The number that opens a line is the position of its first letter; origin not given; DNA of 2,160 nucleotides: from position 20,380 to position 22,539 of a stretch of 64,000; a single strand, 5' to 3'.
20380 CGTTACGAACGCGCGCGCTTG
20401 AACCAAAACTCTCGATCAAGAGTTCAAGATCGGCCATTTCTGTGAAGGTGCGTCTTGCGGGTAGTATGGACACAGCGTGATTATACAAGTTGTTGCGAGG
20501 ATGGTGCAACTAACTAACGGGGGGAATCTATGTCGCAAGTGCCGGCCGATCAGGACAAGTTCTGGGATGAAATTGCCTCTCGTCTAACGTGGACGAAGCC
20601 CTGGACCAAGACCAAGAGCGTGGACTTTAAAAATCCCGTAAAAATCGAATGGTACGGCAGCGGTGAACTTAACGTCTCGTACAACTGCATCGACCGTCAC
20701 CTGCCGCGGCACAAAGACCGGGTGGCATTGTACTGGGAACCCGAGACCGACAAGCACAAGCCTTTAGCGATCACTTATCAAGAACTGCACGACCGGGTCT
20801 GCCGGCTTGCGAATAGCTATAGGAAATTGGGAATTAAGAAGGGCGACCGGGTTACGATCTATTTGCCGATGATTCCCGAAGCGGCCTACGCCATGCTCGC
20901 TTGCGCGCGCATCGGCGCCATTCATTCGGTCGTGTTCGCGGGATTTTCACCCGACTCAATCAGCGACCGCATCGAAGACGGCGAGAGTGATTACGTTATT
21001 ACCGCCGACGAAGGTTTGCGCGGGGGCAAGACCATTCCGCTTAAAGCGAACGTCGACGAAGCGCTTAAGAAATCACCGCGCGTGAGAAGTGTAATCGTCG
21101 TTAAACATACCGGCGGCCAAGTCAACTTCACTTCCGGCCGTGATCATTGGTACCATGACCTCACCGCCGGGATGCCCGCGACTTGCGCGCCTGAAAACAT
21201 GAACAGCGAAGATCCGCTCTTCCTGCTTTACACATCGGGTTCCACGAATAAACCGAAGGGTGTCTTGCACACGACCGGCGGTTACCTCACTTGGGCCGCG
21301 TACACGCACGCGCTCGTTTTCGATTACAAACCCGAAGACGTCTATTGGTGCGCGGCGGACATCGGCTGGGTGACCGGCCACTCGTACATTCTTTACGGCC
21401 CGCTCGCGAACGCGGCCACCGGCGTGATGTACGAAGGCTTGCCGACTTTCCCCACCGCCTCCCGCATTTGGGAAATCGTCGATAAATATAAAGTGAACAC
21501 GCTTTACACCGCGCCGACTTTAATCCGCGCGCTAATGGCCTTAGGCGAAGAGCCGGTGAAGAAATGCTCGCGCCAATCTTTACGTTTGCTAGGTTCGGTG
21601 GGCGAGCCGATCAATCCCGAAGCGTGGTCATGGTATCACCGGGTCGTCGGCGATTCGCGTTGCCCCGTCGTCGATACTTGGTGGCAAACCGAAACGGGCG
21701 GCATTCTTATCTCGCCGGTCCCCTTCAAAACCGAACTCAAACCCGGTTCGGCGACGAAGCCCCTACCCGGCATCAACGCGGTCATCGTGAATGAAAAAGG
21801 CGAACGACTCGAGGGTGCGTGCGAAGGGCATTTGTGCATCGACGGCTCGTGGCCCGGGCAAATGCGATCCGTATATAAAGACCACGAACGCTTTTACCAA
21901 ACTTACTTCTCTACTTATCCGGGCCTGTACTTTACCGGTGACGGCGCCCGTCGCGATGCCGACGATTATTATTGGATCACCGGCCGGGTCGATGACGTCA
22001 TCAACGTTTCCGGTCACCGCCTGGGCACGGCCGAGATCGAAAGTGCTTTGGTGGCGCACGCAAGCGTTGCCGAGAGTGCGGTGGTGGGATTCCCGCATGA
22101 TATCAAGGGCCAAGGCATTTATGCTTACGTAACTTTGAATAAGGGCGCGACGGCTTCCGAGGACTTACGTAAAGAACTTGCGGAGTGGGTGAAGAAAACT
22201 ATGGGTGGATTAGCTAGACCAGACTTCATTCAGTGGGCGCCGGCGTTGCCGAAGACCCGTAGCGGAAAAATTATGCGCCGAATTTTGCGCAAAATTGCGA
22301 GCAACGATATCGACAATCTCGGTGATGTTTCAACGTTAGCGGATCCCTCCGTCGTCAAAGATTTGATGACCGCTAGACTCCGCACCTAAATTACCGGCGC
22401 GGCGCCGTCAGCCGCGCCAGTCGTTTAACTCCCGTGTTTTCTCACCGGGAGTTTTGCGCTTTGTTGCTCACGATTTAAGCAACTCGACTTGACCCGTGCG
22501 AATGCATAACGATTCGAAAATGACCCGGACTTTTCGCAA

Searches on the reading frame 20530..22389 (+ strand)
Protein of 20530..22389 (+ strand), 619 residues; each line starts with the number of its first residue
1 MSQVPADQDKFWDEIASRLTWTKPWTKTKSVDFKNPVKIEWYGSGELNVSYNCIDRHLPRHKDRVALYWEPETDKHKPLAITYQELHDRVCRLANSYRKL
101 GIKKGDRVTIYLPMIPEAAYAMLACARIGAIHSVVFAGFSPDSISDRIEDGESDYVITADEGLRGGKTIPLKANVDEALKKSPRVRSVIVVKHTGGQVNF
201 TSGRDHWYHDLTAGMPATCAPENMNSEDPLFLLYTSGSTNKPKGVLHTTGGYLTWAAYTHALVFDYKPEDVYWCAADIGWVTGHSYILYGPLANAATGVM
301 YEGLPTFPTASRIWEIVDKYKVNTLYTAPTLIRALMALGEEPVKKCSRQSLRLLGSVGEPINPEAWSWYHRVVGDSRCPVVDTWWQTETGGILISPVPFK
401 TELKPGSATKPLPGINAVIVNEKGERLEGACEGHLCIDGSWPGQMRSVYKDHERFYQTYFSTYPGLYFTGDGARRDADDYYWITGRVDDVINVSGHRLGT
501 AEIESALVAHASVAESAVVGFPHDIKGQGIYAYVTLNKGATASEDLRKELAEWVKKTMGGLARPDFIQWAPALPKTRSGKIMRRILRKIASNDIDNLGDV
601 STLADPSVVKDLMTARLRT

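Call 39: search_protein_families(library=pfam, proteins=[window:20530-22389:+], max_evalue=0.01)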
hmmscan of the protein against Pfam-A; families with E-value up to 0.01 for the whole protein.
window:20530-22389:+ (619 aa): 3 families
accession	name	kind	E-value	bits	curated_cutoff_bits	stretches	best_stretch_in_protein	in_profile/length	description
PF00501.34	AMP-binding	-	2.1e-84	284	29.9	1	55-441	2-378/384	AMP-binding enzyme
PF13193.12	AMP-binding_C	-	1.3e-24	87.3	24.5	1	502-580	1-76/76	AMP-binding enzyme C-terminal domain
PF16177.11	ACAS_N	-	1.9e-14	53.7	27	1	6-53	10-55/55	Acetyl-coenzyme A synthetase N-terminus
